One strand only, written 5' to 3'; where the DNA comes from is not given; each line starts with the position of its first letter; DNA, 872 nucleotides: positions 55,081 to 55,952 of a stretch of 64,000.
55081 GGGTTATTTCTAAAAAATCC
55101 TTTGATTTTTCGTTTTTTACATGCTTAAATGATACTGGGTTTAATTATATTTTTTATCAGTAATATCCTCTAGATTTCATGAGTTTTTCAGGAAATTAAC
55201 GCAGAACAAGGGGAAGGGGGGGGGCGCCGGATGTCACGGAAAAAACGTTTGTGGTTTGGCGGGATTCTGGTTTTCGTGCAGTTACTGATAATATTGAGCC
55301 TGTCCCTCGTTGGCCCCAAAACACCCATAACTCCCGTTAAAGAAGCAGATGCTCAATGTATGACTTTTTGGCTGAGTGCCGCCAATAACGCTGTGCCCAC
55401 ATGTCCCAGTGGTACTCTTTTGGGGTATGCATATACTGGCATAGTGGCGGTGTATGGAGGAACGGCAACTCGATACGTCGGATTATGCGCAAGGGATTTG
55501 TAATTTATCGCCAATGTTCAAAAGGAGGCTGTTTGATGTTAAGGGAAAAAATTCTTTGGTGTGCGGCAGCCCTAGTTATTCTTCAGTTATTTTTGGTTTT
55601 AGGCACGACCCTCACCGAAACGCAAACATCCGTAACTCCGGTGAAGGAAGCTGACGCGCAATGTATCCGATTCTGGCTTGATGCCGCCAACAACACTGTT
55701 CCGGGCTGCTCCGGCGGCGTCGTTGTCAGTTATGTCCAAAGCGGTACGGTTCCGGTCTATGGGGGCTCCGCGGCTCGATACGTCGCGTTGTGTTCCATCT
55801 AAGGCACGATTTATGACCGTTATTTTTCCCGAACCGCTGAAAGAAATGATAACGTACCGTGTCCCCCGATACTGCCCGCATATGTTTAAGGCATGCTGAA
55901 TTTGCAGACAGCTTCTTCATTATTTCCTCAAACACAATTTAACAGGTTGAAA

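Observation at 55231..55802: Tandem paralogous small secreted peptides with conserved tri-Cys core behind an AT-rich 316-bp regulatory gap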

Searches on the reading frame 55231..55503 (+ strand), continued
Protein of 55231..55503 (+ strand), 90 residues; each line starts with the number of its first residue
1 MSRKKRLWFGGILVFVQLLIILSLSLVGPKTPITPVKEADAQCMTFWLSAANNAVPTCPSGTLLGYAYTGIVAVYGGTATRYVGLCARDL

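Call 59: list_cluster_members(proteins=[window:55231-55500:+, window:55536-55799:+, window:55893-57581:+, window:50956-52593:+, window:53673-54911:+, window:52896-53597:+, window:49664-50956:+, window:57732-59699:+])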
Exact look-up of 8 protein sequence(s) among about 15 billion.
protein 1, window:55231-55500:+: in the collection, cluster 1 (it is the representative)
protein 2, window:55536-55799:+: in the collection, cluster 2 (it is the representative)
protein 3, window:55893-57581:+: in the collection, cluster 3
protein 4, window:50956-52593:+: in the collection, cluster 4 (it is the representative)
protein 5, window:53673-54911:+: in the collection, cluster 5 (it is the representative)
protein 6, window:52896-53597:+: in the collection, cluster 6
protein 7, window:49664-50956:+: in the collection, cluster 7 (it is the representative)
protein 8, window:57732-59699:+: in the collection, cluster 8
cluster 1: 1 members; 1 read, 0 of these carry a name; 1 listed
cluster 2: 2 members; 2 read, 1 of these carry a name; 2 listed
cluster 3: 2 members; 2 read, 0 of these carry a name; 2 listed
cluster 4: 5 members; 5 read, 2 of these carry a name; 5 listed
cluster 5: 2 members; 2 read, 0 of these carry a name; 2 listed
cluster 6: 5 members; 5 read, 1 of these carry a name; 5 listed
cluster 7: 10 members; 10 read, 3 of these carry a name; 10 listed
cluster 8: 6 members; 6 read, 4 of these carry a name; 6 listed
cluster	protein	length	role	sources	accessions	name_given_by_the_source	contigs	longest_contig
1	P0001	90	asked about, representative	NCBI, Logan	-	-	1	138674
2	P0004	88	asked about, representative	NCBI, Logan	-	-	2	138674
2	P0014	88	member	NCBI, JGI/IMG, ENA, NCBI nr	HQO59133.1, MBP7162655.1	MAG TPA: hypothetical protein PLT76_10525 [Candidatus Omnitrophota bacterium] | hypothetical protein [Candidatus Omnitrophota bacterium]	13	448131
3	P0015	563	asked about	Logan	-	-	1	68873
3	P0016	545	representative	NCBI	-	-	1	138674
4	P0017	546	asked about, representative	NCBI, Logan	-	-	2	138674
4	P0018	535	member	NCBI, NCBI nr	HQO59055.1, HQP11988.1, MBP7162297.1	MAG TPA: hypothetical protein PLT76_10115 [Candidatus Omnitrophota bacterium] | hypothetical protein [Candidatus Omnitrophota bacterium]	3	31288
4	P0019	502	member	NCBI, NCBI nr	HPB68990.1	MAG TPA: hypothetical protein PKU74_08815, partial [Candidatus Omnitrophota bacterium] | hypothetical protein [Candidatus Omnitrophota bacterium]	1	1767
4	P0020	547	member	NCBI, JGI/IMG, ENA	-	-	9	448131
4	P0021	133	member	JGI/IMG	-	-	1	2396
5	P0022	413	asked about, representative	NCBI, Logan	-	-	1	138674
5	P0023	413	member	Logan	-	-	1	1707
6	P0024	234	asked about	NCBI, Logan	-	-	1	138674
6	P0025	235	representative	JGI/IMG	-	-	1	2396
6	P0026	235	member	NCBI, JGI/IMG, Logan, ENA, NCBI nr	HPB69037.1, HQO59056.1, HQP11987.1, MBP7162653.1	MAG TPA: glycosyltransferase family 2 protein [Candidatus Omnitrophota bacterium] | glycosyltransferase family 2 protein [Candidatus Omnitrophota bacterium]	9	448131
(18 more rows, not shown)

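Call 82: search_protein_families(library=padloc, proteins=[window:55231-55503:+], max_evalue=0.001)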
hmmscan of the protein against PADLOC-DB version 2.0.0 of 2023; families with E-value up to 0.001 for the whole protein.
window:55231-55503:+ (90 aa): 0 families

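Call 89: find_related_loci(query=A2, collection=viral_contigs, flank=5000)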
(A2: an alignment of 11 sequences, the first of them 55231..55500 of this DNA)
Query A2 (90 aa) in viral_contigs; peptide patterns used: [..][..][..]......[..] (x = any residue, [..] = any of these).
11 stretches matched a pattern, but none encodes a relative of the query by tblastn (E <= 1e-3).

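Call 91: find_encoding_contigs(protein=P0007, flank=8000, max_places=2)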
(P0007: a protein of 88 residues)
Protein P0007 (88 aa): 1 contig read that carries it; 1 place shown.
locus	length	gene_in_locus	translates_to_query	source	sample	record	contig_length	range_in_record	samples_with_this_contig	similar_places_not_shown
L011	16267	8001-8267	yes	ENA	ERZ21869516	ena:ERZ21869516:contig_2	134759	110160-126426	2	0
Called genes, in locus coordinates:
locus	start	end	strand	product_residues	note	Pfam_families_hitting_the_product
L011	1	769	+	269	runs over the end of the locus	PF10137:CAP12-PCTIR_TIR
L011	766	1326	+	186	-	-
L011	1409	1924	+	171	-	-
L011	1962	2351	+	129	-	PF07963:N_methyl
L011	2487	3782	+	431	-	PF02310:B12-binding (weak), PF04055:Radical_SAM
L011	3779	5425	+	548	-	-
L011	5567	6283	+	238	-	PF00535:Glycos_transf_2, PF10111:Glyco_tranf_2_2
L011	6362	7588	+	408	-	PF01075:Glyco_transf_9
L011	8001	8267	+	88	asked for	-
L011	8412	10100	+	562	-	-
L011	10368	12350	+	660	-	PF02463:SMC_N (faint), PF13175:AAA_15, PF13304:AAA_21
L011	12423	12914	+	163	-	PF09055:Sod_Ni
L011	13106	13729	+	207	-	-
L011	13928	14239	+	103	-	-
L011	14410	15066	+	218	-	PF00011:HSP20, PF17886:ArsA_HSP20 (weak)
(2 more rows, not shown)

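Call 92: find_encoding_contigs(protein=P0013, flank=8000, max_places=2)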
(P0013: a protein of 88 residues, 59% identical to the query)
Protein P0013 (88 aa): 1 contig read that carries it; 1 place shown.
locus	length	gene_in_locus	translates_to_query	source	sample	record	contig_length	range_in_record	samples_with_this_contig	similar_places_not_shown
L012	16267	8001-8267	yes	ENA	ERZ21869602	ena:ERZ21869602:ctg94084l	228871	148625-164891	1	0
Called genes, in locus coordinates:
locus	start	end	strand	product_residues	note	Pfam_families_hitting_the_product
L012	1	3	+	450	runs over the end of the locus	PF00919:UPF0004, PF04055:Radical_SAM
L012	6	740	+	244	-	PF10137:CAP12-PCTIR_TIR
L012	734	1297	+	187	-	-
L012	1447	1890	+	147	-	-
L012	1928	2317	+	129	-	PF07963:N_methyl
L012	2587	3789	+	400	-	PF04055:Radical_SAM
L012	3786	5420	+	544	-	-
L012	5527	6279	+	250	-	PF00535:Glycos_transf_2, PF10111:Glyco_tranf_2_2, PF13641:Glyco_tranf_2_3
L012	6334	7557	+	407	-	PF01075:Glyco_transf_9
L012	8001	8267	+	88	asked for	-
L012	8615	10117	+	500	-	-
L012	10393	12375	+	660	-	PF02463:SMC_N (faint), PF13175:AAA_15, PF13304:AAA_21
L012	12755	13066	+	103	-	-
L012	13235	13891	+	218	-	PF00011:HSP20, PF17886:ArsA_HSP20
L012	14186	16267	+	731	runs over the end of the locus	PF00989:PAS (weak), PF08448:PAS_4, PF13426:PAS_9 (faint), PF00512:HisKA, PF02518:HATPase_c, PF00072:Response_reg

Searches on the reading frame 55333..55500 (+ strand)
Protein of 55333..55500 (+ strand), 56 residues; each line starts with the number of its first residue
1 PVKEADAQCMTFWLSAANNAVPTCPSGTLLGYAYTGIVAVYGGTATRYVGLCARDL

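Call 55: search_solved_structures(query=A3, max_evalue=10, show_alignments=3)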
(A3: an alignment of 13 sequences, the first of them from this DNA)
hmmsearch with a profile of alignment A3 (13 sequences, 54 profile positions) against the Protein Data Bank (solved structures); distinct sequences matched with E-value up to 10: 4.
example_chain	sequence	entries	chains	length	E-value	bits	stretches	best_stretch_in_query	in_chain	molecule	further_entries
2fn2_A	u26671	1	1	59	0.24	15.2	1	13-51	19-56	FIBRONECTIN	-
2mij_A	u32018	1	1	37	2.8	11.8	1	7-29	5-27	SPBc2 prophage-derived bacteriocin sublancin-168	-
1e88_A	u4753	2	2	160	3.1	11.7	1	13-51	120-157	FIBRONECTIN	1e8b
3mql_A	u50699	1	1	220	5.1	11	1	13-51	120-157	Fibronectin 1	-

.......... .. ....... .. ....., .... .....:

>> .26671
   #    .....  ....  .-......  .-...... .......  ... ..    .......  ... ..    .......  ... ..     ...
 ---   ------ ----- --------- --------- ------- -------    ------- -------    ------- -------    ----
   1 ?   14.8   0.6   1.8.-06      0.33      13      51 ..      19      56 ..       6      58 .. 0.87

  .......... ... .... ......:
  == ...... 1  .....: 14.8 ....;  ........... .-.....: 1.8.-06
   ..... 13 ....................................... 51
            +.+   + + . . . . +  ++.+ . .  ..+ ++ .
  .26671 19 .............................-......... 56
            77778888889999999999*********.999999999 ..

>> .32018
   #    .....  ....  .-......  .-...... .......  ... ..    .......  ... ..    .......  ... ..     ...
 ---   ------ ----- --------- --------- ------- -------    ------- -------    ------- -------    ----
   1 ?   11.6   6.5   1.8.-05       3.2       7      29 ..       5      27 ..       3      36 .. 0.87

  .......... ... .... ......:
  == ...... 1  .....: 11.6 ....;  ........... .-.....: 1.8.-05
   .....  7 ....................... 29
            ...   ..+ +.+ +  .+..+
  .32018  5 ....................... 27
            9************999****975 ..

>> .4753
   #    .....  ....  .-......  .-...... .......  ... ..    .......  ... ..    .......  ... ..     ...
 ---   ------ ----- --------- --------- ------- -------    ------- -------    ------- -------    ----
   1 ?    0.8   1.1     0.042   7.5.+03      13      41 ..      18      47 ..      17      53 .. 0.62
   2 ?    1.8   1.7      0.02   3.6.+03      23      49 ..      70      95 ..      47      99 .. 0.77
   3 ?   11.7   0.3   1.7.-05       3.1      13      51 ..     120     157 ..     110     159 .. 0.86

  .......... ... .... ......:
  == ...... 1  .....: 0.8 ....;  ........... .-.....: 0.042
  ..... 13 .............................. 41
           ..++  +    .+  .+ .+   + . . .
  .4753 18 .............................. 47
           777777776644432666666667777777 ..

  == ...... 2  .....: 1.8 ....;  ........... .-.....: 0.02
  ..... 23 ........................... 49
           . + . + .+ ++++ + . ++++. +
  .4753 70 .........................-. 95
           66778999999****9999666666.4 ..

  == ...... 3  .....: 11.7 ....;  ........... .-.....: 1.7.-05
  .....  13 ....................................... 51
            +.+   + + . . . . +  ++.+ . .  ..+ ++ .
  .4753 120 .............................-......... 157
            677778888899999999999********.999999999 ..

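Call 65: predict_structure(alignment_id=A4)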
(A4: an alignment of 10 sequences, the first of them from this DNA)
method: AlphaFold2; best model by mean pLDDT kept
length: 56 residues; sequences in the alignment: 10
mean_pLDDT: 89.8   pTM: 0.65
mean pLDDT of the five models: 89.8, 89.6, 88.3, 85.5, 76.6
residues with pLDDT >= 90: 44; 70-90: 5; 50-70: 7; < 50: 0
segments of 3 or more residues with pLDDT < 50: none
pLDDT, mean of each block of 10 residues (from residue 1): 65 95 95 96 96 92
secondary structure, 60 per line:
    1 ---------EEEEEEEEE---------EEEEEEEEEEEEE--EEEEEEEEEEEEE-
elements in order: E10-18 E28-40 E43-55

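Call 68: fold_search(model_id=the predicted structure, library=pdb)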
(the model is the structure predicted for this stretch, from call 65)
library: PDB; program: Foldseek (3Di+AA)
matches with E <= 10: 737; with E <= 0.001: 0
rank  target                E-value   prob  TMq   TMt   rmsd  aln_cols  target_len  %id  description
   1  8uui_A                4.9e-01  0.25  0.34  0.08  11.8        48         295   14  X-ray structure of Interleukin-23 in complex with peptide 23-446 (released 2025-07-09)
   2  6ue7_B                4.9e-01  0.13  0.25  0.08  11.2        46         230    4  Structure of dimeric sIgA complex (released 2020-02-19)
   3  3hmx_A                5.6e-01  0.30  0.37  0.09  11.1        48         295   14  Crystal structure of ustekinumab FAB/IL-12 complex (released 2010-06-09)
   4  5njd_E                5.6e-01  0.28  0.36  0.09  11.3        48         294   14  Structure of Interleukin 23 in complex with Briakinumab FAb (released 2018-01-03)
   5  5mxa_A                5.6e-01  0.25  0.34  0.08  11.8        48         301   14  Structure of unbound Interleukin-23 (released 2017-12-20)
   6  6wdq_A                5.9e-01  0.25  0.35  0.09  11.4        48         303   14  IL23/IL23R/IL12Rb1 signaling complex (released 2021-02-24)
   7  8zhe_G                6.3e-01  0.10  0.25  0.09  10.7        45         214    7  SARS-CoV-2 spike trimer (6P) in complex with three R1-26 Fabs (released 2024-08-21)
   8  5njd_C                6.7e-01  0.25  0.36  0.09  11.3        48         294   14  Structure of Interleukin 23 in complex with Briakinumab FAb (released 2018-01-03)
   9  5njd_G                6.7e-01  0.23  0.36  0.09  11.4        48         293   14  Structure of Interleukin 23 in complex with Briakinumab FAb (released 2018-01-03)
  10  5njd_I                7.2e-01  0.23  0.36  0.09  11.3        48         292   14  Structure of Interleukin 23 in complex with Briakinumab FAb (released 2018-01-03)
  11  5njd_A                7.2e-01  0.23  0.36  0.09  11.3        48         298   14  Structure of Interleukin 23 in complex with Briakinumab FAb (released 2018-01-03)
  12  5mj3_A                7.2e-01  0.23  0.36  0.09  11.2        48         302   14  INTERLEUKIN-23 COMPLEX WITH AN ANTAGONISTIC ALPHABODY, CRYSTAL FORM 1 (released 2017-01-11)
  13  3d87_B                7.2e-01  0.20  0.32  0.08  11.5        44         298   14  Crystal structure of Interleukin-23 (released 2008-09-02)
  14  6j1v_A                8.2e-01  0.10  0.24  0.07  10.8        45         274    7  The structure of HLA-A*3003/RT313 (released 2019-09-25)
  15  8cr8_A                9.3e-01  0.21  0.36  0.09  11.2        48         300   14  human Interleukin-23 (released 2024-02-07)
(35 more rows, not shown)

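Call 86: fold_search(model_id=the predicted structure, library=viral)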
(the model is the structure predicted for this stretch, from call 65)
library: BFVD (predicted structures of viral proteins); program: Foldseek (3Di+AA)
matches with E <= 10: 305; with E <= 0.001: 0
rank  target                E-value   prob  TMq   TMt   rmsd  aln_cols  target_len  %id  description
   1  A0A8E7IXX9            3.3e-01  0.51  0.42  0.45   4.8        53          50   15  Master replication protein (Fragment) [Banana bunchy top virus]
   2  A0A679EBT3            3.8e-01  0.44  0.38  0.06   6.0        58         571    9  (no name in the UniProt tables at hand)
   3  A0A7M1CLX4            4.0e-01  0.69  0.47  0.35   6.2        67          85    6  (no name in the UniProt tables at hand)
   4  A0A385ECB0            4.9e-01  0.20  0.31  0.27   9.1        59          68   12  Uncharacterized protein [Caulobacter phage CcrBL9]
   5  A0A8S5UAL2            7.6e-01  0.16  0.33  0.10   8.8        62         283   14  Uncharacterized protein [Myoviridae sp. ctWPU11]
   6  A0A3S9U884            8.1e-01  0.20  0.36  0.16   6.3        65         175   18  Uncharacterized protein [Alteromonas phage ZP6]
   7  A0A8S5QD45            8.6e-01  0.25  0.39  0.36   5.5        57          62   12  Sporulation protein Cse60 [Siphoviridae sp. ct8Hy2]
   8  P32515                8.6e-01  0.16  0.33  0.07  18.1        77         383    8  Glycoprotein gp2 [Equine herpesvirus 1 (strain Kentucky A)]
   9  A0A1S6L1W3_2          8.6e-01  0.11  0.29  0.03  14.3        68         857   15  (no name in the UniProt tables at hand)
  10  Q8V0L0                9.2e-01  0.12  0.30  0.03  13.0        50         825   12  Glycoprotein gp2 [Equid alphaherpesvirus 4]
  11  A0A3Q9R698            9.8e-01  0.15  0.28  0.27   4.9        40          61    8  (no name in the UniProt tables at hand)
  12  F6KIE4                1.0e+00  0.14  0.34  0.16   8.5        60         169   15  (no name in the UniProt tables at hand)
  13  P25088                1.1e+00  0.16  0.33  0.09  10.2        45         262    9  Glycoprotein gp2 (Fragment) [Equine herpesvirus 1 (strain Kentucky D)]
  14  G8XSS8                1.2e+00  0.08  0.24  0.06  10.8        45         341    9  Membrane protein S8 [Saimiriine betaherpesvirus 4]
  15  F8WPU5                1.3e+00  0.16  0.40  0.31   5.9        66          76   11  (no name in the UniProt tables at hand)
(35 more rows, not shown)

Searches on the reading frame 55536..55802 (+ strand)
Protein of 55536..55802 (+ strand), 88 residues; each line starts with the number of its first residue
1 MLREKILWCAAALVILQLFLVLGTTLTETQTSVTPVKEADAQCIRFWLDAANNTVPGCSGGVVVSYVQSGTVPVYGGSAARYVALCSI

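Call 7: search_protein_families(library=pfam, proteins=[window:55536-55802:+], max_evalue=0.01)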
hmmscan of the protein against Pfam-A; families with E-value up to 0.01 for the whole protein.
window:55536-55802:+ (88 aa): 0 families

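Call 9: search_protein_families(library=ncbifam, proteins=[window:55536-55802:+], max_evalue=0.1)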
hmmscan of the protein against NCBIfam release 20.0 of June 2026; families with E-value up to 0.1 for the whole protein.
window:55536-55802:+ (88 aa): 0 families

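Call 14: find_homologous_proteins(query=window:55536-55799:+, max_evalue=1)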
Query window:55536-55799:+ (88 aa): 3 proteins with E <= 1 among 5 candidates.
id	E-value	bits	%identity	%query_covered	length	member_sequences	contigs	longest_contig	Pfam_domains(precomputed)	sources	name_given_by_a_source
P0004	8.1e-51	187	100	100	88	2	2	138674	-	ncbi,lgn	-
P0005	6.2e-42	159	83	100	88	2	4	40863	-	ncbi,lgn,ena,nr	ncbi:MAG TPA: hypothetical protein PLB05_02160 [Candidatus Omnitrophota bacterium]|nr:hypothetical p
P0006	1.0e-41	158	82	100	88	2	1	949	-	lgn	-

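Call 48: search_protein_families(library=ncbifam, proteins=[window:55536-55799:+], max_evalue=10)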
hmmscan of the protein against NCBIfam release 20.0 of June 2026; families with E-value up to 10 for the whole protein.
seq(88 aa): 1 family
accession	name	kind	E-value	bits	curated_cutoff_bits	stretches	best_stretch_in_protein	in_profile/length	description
NF033779.0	Tim44_TimA_adap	subfamily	0.23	11.4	80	1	6-41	5-40/215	Tim44/TimA family putative adaptor protein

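Call 49: search_protein_families(library=pfam, proteins=[window:55536-55799:+], max_evalue=10)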
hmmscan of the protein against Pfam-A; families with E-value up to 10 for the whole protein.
seq(88 aa): 0 families

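Call 82: search_protein_families(library=padloc, proteins=[window:55536-55802:+], max_evalue=0.001)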
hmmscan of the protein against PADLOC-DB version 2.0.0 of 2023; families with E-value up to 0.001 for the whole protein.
window:55536-55802:+ (88 aa): 0 families
